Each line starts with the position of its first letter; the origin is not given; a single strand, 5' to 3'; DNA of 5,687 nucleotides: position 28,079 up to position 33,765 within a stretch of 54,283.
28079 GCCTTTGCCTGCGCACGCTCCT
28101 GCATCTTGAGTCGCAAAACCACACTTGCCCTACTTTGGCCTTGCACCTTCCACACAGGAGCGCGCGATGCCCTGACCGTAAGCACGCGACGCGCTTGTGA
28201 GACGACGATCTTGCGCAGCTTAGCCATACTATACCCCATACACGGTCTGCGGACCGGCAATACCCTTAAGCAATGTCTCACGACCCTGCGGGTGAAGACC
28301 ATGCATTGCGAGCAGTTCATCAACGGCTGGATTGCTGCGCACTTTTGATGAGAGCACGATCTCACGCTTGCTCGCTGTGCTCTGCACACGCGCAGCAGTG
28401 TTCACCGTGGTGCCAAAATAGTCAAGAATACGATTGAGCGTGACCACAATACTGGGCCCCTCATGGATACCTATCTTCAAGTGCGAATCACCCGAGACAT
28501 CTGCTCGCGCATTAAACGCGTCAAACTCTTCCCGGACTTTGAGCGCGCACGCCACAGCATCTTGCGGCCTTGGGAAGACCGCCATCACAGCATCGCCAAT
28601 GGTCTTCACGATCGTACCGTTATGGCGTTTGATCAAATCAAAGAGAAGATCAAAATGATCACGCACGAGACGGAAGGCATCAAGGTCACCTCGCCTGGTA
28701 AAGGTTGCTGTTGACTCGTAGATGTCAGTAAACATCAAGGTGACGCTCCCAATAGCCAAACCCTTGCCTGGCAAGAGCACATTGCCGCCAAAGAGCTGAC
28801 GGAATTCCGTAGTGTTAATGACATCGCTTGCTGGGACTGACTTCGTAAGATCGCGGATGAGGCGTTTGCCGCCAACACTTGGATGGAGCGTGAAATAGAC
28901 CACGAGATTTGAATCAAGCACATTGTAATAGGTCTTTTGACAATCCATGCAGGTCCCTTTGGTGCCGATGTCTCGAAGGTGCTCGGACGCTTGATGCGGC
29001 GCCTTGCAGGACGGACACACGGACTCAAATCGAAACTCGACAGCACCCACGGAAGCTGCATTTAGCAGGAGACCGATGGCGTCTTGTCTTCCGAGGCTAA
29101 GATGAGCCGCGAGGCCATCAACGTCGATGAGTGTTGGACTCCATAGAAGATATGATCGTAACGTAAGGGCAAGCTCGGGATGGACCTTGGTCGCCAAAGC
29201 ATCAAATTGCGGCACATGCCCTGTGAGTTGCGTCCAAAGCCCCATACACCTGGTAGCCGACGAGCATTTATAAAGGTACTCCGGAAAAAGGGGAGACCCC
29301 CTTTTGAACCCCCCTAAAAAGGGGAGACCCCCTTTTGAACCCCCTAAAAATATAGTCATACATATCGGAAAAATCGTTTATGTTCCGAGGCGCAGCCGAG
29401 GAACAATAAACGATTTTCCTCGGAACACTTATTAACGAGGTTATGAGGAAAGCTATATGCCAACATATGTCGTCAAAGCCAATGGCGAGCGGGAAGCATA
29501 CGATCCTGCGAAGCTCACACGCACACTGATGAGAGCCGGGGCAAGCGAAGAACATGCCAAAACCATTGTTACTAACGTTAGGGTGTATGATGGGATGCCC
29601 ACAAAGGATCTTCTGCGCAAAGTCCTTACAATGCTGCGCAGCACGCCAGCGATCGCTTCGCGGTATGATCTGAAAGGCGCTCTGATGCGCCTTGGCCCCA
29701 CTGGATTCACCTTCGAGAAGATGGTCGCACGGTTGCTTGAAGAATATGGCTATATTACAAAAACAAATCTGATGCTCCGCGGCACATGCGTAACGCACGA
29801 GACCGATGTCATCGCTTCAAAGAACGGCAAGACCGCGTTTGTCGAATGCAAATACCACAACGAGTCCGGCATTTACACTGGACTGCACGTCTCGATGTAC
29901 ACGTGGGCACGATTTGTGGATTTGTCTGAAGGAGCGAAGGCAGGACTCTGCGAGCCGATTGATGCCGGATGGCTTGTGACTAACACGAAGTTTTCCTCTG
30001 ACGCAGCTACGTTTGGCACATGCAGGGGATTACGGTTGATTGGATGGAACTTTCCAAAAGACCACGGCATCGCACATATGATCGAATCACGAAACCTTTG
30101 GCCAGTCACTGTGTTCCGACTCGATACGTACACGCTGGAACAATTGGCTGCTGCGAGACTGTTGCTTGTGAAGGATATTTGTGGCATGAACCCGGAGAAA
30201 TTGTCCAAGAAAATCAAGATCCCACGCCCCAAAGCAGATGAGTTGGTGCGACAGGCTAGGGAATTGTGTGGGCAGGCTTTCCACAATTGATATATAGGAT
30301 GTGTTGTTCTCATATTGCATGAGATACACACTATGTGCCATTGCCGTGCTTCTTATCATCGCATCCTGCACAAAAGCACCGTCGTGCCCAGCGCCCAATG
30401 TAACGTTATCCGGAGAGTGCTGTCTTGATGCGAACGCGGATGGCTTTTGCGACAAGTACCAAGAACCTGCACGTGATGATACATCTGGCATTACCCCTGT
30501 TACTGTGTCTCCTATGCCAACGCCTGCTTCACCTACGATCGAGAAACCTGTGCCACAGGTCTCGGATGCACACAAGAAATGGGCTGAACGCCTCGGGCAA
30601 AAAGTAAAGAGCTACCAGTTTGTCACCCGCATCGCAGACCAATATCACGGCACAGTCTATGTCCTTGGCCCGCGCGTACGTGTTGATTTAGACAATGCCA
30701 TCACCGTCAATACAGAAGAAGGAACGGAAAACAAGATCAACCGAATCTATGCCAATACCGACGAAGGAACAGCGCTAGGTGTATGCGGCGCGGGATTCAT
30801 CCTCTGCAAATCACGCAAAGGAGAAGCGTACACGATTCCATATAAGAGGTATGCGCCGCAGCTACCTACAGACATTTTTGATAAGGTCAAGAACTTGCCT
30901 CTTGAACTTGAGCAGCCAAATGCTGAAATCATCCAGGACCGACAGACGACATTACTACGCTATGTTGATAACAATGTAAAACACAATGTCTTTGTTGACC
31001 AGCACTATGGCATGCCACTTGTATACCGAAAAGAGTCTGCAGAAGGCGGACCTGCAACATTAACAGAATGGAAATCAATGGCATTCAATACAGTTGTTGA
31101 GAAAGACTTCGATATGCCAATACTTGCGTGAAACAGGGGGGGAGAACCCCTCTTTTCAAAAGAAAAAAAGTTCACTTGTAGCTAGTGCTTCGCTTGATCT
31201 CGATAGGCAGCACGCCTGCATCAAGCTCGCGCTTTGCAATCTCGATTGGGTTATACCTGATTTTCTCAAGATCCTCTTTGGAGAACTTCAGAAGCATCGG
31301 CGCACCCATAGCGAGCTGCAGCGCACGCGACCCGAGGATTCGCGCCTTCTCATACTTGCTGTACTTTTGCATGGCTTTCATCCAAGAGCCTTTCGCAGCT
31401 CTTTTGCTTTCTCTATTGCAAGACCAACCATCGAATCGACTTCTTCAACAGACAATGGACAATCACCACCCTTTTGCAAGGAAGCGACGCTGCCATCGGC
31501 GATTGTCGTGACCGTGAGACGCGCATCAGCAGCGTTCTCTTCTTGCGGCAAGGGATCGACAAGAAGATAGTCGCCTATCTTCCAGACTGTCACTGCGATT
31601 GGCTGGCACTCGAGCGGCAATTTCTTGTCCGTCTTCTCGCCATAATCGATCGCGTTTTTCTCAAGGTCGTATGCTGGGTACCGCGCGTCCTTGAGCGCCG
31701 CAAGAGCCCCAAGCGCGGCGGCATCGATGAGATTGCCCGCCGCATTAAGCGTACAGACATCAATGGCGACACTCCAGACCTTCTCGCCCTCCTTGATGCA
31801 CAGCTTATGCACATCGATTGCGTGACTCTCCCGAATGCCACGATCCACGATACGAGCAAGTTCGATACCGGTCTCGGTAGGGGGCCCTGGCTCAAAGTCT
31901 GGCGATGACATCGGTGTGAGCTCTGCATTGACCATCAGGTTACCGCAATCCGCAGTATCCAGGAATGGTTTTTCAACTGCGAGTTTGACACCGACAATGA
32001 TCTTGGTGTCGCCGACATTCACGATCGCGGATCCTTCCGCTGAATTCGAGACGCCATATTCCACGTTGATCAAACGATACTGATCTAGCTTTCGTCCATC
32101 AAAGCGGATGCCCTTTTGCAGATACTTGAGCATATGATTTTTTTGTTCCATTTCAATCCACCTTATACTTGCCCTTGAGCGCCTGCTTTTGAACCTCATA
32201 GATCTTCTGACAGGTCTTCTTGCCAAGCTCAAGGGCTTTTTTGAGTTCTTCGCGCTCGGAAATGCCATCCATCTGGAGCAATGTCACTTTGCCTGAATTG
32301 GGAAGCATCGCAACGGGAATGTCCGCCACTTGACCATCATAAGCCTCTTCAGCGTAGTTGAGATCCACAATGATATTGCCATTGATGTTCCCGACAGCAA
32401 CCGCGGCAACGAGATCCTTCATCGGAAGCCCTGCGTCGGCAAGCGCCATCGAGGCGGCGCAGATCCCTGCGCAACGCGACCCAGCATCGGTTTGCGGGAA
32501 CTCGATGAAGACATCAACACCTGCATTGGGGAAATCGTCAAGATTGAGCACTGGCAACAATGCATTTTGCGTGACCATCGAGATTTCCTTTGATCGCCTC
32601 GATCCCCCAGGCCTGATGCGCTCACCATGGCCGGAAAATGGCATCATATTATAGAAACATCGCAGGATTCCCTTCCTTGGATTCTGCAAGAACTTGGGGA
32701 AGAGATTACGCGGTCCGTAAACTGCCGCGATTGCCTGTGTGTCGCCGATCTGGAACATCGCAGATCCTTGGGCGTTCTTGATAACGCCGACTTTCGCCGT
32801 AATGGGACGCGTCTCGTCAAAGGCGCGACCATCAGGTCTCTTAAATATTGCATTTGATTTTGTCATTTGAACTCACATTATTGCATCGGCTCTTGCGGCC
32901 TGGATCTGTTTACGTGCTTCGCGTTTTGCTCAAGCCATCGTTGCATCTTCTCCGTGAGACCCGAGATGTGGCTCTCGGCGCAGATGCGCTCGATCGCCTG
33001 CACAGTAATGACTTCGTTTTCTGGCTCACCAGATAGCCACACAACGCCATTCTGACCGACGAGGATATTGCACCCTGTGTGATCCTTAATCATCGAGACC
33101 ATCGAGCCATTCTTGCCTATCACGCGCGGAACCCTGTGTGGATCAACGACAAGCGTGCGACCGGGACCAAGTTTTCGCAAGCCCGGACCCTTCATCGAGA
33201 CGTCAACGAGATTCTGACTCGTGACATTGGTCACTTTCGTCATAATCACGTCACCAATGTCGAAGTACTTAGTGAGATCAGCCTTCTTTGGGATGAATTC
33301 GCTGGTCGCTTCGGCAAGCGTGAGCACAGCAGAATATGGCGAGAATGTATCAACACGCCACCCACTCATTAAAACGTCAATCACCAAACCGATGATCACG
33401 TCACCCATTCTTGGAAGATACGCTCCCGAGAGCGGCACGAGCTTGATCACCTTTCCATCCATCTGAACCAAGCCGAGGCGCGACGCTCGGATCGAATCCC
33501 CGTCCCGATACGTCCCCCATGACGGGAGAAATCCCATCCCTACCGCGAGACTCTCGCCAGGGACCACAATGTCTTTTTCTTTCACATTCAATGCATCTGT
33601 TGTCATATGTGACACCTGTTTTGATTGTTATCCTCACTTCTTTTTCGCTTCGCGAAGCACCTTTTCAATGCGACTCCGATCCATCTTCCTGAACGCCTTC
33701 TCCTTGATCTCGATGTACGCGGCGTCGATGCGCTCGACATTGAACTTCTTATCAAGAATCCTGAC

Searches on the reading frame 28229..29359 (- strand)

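Call 105: search_protein_families(library=pfam, proteins=[window:28229-29359:-], max_evalue=0.001)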
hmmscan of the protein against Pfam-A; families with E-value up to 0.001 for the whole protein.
window:28229-29359:- (376 aa): 2 families
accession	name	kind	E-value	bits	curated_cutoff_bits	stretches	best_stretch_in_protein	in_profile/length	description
PF00211.25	Guanylate_cyc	-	1.3e-20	74.2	21.9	1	204-341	7-152/183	Adenylate and Guanylate cyclase catalytic domain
PF19363.4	DUF5939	-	9.2e-07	28.7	22.5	1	80-162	40-123/281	Family of unknown function (DUF5939)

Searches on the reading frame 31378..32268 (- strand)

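Call 105: search_protein_families(library=pfam, proteins=[window:31378-32268:-], max_evalue=0.001)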
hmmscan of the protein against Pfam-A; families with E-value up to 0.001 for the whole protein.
window:31378-32268:- (296 aa): 2 families
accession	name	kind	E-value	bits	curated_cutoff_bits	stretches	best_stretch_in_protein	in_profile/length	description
PF01138.27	RNase_PH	-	4.5e-32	111.6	25.5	1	63-198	1-130/130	3' exoribonuclease family, domain 1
PF03725.20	RNase_PH_C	-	9.2e-14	51.6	20.8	1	222-286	2-66/67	3' exoribonuclease family, domain 2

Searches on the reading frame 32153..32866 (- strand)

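Call 105: search_protein_families(library=pfam, proteins=[window:32153-32866:-], max_evalue=0.001)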
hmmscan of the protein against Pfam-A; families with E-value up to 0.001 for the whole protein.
window:32153-32866:- (237 aa): 2 families
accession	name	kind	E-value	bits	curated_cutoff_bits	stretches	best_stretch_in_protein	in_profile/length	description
PF01138.27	RNase_PH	-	6e-28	98.3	25.5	1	18-148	1-130/130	3' exoribonuclease family, domain 1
PF03725.20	RNase_PH_C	-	1.6e-12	47.6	20.8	1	151-217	1-66/67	3' exoribonuclease family, domain 2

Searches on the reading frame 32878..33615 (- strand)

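Call 105: search_protein_families(library=pfam, proteins=[window:32878-33615:-], max_evalue=0.001)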
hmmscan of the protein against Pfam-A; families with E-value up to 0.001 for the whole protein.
window:32878-33615:- (245 aa): 5 families
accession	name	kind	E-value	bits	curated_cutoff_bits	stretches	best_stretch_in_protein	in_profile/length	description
PF21266.3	RRP4_S1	-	5.2e-08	33.4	27.3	1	66-128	2-71/73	RRP4, S1 domain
PF00013.35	KH_1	-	7.4e-08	32.5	21.5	1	154-200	3-56/66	KH domain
PF15985.11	KH_6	-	4.1e-07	30.7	27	1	156-198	5-45/47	KH domain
PF14382.12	ECR1_N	-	1.6e-06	28.2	27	1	16-53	1-38/38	Exosome complex exonuclease RRP4 N-terminal region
PF22625.2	ECR1_N_2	-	4.7e-05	23.5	27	1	15-62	2-50/51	Exosome RNA binding protein RRP4 N-terminal domain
